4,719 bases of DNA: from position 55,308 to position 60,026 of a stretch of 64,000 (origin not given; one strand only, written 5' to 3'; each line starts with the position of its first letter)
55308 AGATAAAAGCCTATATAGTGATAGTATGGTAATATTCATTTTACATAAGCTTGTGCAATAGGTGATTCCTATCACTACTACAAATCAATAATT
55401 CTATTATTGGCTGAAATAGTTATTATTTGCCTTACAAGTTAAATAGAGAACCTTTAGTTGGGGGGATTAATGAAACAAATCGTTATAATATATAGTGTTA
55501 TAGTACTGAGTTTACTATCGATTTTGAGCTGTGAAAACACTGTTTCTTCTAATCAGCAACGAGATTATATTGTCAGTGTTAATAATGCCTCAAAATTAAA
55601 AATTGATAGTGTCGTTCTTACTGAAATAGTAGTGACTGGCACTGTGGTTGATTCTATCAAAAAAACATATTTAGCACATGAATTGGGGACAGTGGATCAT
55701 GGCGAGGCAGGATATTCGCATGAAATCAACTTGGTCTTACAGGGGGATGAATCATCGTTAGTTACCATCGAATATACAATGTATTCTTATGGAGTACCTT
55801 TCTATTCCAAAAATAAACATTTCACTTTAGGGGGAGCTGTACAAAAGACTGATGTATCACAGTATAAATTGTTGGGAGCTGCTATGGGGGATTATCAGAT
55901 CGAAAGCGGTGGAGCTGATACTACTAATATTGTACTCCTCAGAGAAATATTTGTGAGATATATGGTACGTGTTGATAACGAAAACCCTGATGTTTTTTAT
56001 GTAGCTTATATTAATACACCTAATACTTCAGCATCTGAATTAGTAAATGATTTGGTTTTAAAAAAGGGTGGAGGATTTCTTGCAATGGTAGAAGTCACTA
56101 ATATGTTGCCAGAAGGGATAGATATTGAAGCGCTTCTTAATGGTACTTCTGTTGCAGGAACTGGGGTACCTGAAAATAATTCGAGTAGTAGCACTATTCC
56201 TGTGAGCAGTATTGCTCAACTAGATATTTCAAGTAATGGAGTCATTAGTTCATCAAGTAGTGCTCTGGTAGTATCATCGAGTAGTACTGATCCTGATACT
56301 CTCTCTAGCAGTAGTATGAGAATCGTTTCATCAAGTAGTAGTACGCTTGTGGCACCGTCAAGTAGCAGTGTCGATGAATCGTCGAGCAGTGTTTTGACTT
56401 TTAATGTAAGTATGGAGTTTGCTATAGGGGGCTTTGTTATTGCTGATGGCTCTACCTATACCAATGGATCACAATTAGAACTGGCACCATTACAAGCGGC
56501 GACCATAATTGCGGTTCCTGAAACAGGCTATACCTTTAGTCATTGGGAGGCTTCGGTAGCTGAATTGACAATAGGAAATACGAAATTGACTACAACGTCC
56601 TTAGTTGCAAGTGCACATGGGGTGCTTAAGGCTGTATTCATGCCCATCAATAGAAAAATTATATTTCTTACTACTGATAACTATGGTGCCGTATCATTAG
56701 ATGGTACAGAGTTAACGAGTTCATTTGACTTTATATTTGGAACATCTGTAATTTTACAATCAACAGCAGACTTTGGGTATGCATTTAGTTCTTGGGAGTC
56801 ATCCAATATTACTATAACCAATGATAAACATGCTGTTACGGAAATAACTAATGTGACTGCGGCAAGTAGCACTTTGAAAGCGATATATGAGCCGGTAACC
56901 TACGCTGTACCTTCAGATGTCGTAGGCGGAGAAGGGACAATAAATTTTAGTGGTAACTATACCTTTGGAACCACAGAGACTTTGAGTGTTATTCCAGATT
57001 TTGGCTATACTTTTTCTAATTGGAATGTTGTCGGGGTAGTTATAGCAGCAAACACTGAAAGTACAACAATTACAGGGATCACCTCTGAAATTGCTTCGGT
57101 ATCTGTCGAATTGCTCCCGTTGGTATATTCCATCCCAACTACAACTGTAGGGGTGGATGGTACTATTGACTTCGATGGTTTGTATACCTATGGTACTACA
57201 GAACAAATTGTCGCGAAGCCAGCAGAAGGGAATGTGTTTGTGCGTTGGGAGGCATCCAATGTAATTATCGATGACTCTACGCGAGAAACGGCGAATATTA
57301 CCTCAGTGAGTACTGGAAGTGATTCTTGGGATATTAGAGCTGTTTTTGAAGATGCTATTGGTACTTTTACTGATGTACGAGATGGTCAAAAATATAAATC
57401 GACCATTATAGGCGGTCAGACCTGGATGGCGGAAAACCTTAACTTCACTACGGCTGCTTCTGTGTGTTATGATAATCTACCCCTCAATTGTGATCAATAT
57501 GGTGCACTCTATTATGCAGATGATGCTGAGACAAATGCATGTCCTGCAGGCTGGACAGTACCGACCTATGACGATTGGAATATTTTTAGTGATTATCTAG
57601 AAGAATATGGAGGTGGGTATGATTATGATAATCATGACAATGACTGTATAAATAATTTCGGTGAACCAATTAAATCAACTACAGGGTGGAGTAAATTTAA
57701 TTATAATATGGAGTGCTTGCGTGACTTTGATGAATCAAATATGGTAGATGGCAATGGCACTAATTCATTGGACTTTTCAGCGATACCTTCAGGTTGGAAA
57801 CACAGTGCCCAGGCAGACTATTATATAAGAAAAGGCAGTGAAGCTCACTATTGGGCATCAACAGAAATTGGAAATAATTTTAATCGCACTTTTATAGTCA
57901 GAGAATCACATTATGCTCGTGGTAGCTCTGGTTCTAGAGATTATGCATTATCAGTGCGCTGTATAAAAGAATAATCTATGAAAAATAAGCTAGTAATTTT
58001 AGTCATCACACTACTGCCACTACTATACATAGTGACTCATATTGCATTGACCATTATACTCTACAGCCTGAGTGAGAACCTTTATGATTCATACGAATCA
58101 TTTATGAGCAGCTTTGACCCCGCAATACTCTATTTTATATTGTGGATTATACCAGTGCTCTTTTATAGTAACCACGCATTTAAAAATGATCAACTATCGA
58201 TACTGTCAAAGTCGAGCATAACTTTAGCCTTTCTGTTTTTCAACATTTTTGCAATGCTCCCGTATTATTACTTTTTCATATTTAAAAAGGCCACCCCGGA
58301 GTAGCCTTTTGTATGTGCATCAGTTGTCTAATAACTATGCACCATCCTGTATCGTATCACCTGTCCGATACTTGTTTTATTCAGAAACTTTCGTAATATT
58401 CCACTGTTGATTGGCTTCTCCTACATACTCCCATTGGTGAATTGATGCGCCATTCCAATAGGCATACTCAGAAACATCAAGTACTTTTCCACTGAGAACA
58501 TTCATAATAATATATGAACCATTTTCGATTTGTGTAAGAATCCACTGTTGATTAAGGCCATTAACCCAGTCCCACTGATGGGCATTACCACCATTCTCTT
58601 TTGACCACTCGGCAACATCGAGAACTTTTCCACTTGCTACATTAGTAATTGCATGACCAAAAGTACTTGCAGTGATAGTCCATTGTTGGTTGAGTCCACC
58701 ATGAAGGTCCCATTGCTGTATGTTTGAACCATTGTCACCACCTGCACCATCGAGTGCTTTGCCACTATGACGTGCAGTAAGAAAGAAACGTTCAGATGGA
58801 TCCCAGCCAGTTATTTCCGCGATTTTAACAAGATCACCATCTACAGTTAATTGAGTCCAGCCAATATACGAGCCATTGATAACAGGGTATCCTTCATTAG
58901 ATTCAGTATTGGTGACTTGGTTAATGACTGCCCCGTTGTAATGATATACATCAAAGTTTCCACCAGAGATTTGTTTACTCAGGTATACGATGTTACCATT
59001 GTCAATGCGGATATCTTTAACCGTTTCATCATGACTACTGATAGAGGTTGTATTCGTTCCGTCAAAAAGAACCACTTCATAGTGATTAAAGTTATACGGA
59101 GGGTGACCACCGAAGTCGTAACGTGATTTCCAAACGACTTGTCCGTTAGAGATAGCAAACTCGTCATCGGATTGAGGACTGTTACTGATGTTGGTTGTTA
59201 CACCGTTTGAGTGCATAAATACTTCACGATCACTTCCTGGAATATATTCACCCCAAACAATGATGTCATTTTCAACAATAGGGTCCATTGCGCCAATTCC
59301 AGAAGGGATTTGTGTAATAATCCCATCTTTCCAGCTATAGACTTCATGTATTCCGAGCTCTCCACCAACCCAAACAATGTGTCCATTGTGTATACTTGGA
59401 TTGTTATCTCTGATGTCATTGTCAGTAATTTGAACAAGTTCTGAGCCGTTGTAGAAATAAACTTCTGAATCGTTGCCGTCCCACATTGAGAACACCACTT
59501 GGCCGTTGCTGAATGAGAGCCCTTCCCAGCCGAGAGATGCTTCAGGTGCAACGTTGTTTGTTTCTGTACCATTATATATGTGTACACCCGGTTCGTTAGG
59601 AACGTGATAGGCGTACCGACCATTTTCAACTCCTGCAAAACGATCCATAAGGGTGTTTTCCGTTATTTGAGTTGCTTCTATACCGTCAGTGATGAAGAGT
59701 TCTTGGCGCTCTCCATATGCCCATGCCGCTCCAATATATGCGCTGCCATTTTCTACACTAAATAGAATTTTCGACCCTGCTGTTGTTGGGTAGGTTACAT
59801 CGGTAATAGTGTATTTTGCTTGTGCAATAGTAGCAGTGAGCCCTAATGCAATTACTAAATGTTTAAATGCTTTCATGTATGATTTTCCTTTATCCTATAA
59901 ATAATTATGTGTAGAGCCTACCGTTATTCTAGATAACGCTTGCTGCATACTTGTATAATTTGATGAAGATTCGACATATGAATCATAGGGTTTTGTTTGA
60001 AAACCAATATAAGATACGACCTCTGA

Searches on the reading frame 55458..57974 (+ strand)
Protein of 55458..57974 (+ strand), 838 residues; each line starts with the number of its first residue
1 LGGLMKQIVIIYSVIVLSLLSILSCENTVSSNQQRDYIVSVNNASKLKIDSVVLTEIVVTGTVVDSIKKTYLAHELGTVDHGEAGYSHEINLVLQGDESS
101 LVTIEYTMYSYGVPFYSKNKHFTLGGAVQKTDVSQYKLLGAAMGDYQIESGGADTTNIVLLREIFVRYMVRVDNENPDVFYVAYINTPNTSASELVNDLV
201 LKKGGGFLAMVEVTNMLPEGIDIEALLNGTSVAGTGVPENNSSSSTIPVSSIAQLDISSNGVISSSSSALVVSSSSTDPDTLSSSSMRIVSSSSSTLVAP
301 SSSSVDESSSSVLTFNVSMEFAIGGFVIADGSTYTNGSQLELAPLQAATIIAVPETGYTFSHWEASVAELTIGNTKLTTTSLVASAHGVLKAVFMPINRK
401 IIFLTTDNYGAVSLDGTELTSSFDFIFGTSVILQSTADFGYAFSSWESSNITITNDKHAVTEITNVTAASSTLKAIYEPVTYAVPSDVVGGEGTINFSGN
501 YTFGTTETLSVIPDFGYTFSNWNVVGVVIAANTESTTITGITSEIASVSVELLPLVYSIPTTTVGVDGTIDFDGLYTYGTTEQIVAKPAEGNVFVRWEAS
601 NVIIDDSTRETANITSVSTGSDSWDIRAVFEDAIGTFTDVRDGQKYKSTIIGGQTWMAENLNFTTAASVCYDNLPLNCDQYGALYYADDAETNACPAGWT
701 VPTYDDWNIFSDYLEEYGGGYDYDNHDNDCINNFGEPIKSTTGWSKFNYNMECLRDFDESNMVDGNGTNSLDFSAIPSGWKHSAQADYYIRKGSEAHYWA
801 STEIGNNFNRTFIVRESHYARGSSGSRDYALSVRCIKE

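Call 23: search_protein_families(library=pfam, proteins=[window:55458-57974:+], max_evalue=0.00001)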
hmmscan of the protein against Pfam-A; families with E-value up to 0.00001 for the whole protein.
window:55458-57974:+ (838 aa): 2 families
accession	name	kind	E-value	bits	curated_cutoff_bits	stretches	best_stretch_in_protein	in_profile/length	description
PF09603.15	Fib_succ_major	-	4.7e-23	82.8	33.9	1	651-837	3-187/187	Fibrobacter succinogenes major domain (Fib_succ_major)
PF18998.6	Flg_new_2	-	1.7e-22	79.6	23.6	1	490-539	8-57/73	Divergent InlB B-repeat domain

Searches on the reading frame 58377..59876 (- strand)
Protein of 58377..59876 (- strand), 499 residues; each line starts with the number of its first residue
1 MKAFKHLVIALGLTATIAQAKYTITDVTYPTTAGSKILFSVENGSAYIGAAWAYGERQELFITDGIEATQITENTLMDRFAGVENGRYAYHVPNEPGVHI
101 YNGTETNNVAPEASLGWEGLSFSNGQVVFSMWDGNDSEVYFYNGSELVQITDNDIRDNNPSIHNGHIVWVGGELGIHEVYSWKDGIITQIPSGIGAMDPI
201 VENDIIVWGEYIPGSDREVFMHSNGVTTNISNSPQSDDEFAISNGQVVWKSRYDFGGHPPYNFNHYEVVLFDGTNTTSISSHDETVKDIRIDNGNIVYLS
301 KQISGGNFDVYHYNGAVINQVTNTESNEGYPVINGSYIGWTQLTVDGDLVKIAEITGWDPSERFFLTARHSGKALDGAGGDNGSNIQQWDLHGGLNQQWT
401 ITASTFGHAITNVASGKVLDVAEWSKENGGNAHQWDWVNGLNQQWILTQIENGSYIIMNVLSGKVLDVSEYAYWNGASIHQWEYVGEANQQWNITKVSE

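Call 23: search_protein_families(library=pfam, proteins=[window:58377-59876:-], max_evalue=0.00001)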
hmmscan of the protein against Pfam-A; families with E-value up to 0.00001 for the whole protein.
window:58377-59876:- (499 aa): 2 families
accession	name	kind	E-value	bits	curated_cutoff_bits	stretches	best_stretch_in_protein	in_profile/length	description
PF14200.12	RicinB_lectin_2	-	6.5e-27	94.5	25.6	2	361-435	12-89/89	Ricin-type beta-trefoil lectin domain-like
PF00652.28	Ricin_B_lectin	-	4.6e-15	56.4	29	1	366-492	5-126/126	Ricin-type beta-trefoil lectin domain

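Call 57: search_solved_structures(query=window:58377-59876:-, max_evalue=0.001)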
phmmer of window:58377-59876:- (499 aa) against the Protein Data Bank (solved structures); distinct sequences matched with E-value up to 0.001: 11.
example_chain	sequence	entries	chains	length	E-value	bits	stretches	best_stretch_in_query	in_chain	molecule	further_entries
3vsf_A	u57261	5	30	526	4.7e-21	78.6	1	361-498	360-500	Ricin B lectin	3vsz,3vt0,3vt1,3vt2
3pg0_A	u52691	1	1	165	5.6e-21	78.3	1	364-495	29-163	ThreeFoil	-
8bad_A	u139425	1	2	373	8e-11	44.8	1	364-490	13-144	Binary toxin A-like protein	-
1knl_A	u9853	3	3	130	6.2e-10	41.9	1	371-447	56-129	ENDO-1,4-BETA-XYLANASE A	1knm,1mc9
9s11_A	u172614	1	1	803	1.3e-08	37.5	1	371-494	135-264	Ricin B lectin domain-containing protein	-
3wmy_A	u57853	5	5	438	2.8e-07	33.1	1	370-493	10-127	Extracellular exo-alpha-L-arabinofuranosidase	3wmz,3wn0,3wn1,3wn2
5gqd_A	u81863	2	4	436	5.1e-07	32.3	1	371-447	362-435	Beta-xylanase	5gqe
1isv_A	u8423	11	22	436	5.1e-07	32.3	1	371-447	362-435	endo-1,4-beta-D-xylanase | ENDO-1,4-BETA-XYLANASE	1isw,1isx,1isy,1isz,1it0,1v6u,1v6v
2d1z_A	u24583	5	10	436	5.4e-07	32.2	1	371-447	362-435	ENDO-1,4-BETA-D-XYLANASE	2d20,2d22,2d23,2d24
7y78_A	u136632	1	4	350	5.5e-06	28.9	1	363-497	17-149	Toxin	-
3a21_A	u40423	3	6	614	1.2e-05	27.8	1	365-495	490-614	Putative secreted alpha-galactosidase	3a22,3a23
